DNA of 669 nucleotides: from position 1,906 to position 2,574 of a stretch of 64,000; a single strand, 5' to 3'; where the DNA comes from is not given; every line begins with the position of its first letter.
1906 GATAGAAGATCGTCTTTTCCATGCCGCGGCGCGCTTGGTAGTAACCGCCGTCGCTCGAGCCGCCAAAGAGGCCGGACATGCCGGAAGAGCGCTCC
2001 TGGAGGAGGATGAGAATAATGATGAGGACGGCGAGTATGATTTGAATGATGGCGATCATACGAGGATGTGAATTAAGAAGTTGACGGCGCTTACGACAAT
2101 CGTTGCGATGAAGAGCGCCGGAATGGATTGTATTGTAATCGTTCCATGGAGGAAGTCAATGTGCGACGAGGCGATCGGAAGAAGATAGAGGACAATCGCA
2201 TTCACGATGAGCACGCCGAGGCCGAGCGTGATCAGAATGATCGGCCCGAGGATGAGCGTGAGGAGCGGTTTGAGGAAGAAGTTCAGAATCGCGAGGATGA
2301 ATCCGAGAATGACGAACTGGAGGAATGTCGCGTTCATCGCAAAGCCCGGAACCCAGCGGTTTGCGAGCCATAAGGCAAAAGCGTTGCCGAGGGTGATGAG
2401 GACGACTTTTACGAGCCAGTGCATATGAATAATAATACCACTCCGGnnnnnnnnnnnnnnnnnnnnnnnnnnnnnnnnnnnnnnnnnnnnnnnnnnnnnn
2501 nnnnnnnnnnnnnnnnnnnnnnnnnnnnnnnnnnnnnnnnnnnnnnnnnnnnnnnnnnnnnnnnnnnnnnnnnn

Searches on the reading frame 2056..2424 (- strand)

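Call 67: search_protein_families(library=pfam, proteins=[window:2056-2424:-], max_evalue=0.1)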
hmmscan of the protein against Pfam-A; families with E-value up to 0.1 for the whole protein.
window:2056-2424:- (122 aa): 1 family
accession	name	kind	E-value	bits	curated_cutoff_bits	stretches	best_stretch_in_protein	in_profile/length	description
PF04020.18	Phage_holin_4_2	-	2.5e-14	54.2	28.8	1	6-116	2-104/105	Mycobacterial 4 TMS phage holin, superfamily IV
